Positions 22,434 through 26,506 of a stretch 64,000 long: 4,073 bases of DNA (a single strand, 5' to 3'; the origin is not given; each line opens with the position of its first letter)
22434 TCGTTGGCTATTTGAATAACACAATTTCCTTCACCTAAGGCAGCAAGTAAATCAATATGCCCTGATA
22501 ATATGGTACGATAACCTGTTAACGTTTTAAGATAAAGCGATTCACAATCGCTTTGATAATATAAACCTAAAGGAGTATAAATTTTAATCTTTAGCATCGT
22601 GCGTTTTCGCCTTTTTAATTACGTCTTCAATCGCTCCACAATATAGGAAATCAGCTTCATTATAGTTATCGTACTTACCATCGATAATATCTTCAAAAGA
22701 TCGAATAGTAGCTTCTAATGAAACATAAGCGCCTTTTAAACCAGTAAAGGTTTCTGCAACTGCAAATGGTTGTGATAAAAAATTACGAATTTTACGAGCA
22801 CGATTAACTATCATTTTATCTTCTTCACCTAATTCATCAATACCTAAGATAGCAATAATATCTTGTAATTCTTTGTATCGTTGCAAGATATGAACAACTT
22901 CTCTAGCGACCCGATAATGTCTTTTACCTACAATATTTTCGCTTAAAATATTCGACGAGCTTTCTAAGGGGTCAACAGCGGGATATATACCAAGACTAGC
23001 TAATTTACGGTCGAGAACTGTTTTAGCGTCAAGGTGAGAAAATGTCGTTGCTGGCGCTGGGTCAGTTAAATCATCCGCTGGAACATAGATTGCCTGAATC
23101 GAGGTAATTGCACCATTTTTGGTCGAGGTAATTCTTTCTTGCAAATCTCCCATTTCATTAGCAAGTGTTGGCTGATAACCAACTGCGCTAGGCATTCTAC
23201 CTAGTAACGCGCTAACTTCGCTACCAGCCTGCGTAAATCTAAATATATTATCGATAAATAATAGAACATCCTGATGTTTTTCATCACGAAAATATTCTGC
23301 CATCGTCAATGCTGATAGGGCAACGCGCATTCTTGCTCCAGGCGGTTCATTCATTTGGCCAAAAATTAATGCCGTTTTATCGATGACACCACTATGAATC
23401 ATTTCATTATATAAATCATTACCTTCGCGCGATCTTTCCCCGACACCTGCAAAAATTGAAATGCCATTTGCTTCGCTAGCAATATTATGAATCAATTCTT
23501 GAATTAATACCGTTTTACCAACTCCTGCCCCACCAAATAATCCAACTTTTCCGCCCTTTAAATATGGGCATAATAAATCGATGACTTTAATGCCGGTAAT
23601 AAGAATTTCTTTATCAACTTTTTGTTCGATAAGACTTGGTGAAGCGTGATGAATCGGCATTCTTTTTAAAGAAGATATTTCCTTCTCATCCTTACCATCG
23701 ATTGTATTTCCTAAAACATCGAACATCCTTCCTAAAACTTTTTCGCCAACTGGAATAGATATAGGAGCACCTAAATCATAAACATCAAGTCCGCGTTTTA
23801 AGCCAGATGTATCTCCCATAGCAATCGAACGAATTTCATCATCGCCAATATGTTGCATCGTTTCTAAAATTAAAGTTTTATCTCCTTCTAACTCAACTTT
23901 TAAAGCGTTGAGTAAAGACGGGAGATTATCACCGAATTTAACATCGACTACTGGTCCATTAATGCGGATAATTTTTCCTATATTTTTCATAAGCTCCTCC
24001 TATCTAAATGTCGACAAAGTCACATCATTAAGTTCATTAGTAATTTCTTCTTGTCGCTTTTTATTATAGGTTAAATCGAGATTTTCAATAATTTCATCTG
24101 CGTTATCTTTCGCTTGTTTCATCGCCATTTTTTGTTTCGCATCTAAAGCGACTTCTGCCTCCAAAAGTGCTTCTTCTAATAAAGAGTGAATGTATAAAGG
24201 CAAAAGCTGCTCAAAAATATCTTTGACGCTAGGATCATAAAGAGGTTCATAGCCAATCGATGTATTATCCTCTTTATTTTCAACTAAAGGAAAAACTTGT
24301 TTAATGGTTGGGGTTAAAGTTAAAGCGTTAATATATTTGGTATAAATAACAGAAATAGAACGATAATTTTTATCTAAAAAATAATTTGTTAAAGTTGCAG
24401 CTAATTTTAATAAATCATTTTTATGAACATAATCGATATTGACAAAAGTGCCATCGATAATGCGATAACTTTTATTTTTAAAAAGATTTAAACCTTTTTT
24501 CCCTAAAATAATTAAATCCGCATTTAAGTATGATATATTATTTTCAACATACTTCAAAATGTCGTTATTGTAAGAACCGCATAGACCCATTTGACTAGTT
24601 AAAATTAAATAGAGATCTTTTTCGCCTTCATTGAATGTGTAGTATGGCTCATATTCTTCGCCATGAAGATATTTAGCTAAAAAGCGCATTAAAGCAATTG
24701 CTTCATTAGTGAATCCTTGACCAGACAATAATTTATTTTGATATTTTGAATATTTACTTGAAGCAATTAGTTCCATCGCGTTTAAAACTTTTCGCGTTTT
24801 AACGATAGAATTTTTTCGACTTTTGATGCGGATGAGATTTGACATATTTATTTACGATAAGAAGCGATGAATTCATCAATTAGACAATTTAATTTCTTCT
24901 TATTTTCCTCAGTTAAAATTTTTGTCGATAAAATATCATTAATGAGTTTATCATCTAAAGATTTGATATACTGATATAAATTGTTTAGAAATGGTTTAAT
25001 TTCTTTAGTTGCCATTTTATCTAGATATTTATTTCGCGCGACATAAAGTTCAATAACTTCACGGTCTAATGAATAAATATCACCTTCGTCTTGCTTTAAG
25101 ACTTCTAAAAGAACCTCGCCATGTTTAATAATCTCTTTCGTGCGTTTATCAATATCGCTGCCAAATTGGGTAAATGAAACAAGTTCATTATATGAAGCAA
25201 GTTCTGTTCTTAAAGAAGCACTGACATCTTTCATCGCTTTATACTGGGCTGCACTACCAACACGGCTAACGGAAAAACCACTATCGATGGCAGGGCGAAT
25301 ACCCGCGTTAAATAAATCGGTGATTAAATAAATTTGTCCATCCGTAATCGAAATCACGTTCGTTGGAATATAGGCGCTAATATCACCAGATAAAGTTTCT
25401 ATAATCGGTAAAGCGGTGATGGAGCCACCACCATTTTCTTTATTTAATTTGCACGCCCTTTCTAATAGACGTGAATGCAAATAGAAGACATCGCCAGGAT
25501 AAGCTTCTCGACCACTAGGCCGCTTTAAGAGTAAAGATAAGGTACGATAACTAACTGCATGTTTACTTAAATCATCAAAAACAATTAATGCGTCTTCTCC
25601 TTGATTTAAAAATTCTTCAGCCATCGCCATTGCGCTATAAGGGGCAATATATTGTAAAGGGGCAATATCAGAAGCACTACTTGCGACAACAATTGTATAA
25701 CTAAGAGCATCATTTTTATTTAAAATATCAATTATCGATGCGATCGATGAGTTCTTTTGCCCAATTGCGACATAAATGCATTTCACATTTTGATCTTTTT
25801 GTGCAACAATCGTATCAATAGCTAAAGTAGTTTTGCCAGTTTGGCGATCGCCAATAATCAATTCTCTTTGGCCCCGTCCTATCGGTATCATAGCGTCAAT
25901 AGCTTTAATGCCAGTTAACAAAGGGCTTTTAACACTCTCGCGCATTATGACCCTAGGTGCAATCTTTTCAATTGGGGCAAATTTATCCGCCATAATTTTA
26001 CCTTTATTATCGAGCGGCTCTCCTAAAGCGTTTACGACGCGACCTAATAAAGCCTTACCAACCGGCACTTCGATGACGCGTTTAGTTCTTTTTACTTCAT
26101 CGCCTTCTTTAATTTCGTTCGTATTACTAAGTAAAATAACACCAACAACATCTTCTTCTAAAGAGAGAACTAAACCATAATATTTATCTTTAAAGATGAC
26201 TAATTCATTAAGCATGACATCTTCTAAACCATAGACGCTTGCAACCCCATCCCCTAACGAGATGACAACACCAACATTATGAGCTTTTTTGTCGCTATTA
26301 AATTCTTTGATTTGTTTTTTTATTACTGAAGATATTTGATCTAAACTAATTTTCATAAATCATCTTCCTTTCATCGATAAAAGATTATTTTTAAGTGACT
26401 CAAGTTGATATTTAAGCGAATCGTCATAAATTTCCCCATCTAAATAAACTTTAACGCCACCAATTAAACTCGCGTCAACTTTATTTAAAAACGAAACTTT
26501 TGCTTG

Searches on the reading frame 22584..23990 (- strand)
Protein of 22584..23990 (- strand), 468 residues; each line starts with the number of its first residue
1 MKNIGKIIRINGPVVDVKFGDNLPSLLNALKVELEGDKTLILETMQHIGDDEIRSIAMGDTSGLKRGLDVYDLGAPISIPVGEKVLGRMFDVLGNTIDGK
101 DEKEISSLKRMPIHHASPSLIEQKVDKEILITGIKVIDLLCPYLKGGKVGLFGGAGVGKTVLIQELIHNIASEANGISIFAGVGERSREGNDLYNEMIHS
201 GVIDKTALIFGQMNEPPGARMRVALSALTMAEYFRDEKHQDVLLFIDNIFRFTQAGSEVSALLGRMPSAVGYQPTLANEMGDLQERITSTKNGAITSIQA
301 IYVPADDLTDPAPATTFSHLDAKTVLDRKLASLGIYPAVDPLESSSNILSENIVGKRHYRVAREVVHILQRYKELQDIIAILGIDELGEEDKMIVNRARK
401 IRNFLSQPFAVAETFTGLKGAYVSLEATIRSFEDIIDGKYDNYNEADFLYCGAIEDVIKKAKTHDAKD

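Call 45: search_protein_families(library=ncbifam, proteins=[window:22584-23990:-], max_evalue=0.00001)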
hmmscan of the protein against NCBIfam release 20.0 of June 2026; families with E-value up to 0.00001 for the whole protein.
window:22584-23990:- (468 aa): 35 families (the best 25 are shown)
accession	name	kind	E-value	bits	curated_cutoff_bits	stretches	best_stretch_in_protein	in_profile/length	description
TIGR01039.1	atpD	equivalog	5.6e-236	783.7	462.85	1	4-463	2-461/462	F0F1 ATP synthase subunit beta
TIGR03305.1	alt_F1F0_F1_bet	exception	8.4e-181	601.5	752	1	5-456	1-448/449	alternate F1F0 ATPase, F1 subunit beta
NF045858.1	glide_MMOB1670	exception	1.8e-157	526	850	1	25-465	252-694/705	MMOB1670 family gliding motility ATPase complex subunit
NF045934.1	MSC_0618_beta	exception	3.8e-136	454.5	570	1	5-457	1-450/451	MSC_0618 family F1-like ATPase beta subunit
TIGR02546.1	III_secr_ATP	equivalog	3.4e-69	233.6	604.75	1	4-410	6-406/423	type III secretion system ATPase SctN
TIGR01026.1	fliI_yscN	subfamily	7.7e-68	229.2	379.5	1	2-410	22-423/440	FliI/YscN family ATPase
TIGR03496.1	FliI_clade1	equivalog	2.1e-66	224.4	619.1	1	28-410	22-399/414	flagellar protein export ATPase FliI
TIGR03498.1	FliI_clade3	equivalog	1.2e-65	221.9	587.45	1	6-409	2-401/418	flagellar protein export ATPase FliI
TIGR03497.1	FliI_clade2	equivalog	5.9e-64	216.5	629.8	1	5-410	1-397/413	flagellar protein export ATPase FliI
NF005391.0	PRK06936.1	equivalog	2.4e-58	198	657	1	55-412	73-424/439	type III secretion system ATPase SctN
NF006012.0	PRK08149.1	equivalog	3.6e-57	194.2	594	1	7-415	13-419/431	type III secretion system ATPase SctN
NF005295.0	PRK06820.1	equivalog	1e-54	186.2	690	1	9-410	28-423/440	EscN/YscN/HrcN family type III secretion system ATPase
NF006290.1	PRK08472.1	equivalog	6.2e-54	183.4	644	1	4-410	19-417/433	flagellar protein export ATPase FliI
NF006575.0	PRK09099.1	subfamily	4.7e-51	173.9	706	1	57-409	78-424/443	type III secretion system ATPase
NF003220.0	PRK04192.1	subfamily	4.9e-48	163.8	470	1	100-434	182-531/588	V-type ATP synthase subunit A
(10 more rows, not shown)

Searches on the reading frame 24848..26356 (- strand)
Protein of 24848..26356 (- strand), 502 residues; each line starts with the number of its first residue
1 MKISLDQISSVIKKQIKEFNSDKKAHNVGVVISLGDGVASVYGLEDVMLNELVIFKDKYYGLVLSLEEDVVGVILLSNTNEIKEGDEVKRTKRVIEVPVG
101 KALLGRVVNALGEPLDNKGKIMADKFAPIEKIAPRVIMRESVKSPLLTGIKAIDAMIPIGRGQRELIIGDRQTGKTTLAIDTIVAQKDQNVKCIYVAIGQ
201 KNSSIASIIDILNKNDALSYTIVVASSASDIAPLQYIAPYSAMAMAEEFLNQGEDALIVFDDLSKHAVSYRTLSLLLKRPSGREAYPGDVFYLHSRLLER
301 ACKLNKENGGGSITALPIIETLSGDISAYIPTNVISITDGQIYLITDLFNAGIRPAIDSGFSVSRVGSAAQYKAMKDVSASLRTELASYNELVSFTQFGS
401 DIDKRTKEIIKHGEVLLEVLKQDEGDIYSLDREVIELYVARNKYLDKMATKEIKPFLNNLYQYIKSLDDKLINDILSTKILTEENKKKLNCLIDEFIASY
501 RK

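Call 45: search_protein_families(library=ncbifam, proteins=[window:24848-26356:-], max_evalue=0.00001)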
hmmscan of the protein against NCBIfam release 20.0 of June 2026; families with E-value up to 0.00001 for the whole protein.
window:24848-26356:- (502 aa): 34 families (the best 25 are shown)
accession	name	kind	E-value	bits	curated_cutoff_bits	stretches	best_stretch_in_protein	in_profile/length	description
TIGR00962.1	atpA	equivalog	8e-225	747.3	484.45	1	3-500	2-501/503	F0F1 ATP synthase subunit alpha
NF009884.0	PRK13343.1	equivalog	2.4e-204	679.7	554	1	4-499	6-501/507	F0F1 ATP synthase subunit alpha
TIGR03324.1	alt_F1F0_F1_al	exception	4.6e-174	579.8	750.5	1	4-490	4-490/497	alternate F1F0 ATPase, F1 subunit alpha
NF045863.1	glide_MMOB1660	exception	7e-140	467.4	600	1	31-486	3-466/515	MMOB1660 family gliding motility ATPase complex subunit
NF005523.0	PRK07165.1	equivalog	3e-109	366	414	1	31-496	7-475/509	ATP F0F1 synthase subunit alpha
NF045936.2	MSC_0619_alpha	exception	9.3e-100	334.6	520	1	62-448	36-422/505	MSC_0619 family F1-like ATPase alpha subunit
TIGR02546.1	III_secr_ATP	equivalog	9.2e-61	205.8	604.75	1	47-437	24-418/423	type III secretion system ATPase SctN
TIGR03496.1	FliI_clade1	equivalog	9.1e-59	199.3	619.1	1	56-435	31-409/414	flagellar protein export ATPase FliI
TIGR01026.1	fliI_yscN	subfamily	7.2e-54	183.2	379.5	1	58-431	59-429/440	FliI/YscN family ATPase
TIGR03497.1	FliI_clade2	equivalog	9.6e-52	176.3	629.8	1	61-434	36-406/413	flagellar protein export ATPase FliI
TIGR03498.1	FliI_clade3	equivalog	3e-51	174.4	587.45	1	57-434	34-411/418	flagellar protein export ATPase FliI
NF006290.1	PRK08472.1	equivalog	5.6e-51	173.7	644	1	19-437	10-429/433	flagellar protein export ATPase FliI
NF005295.0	PRK06820.1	equivalog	1e-48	166.5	690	1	22-434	24-432/440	EscN/YscN/HrcN family type III secretion system ATPase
NF005391.0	PRK06936.1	equivalog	7.8e-48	163.4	657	1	63-437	63-434/439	type III secretion system ATPase SctN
NF006575.0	PRK09099.1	subfamily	1.3e-47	162.6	706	1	8-434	7-434/443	type III secretion system ATPase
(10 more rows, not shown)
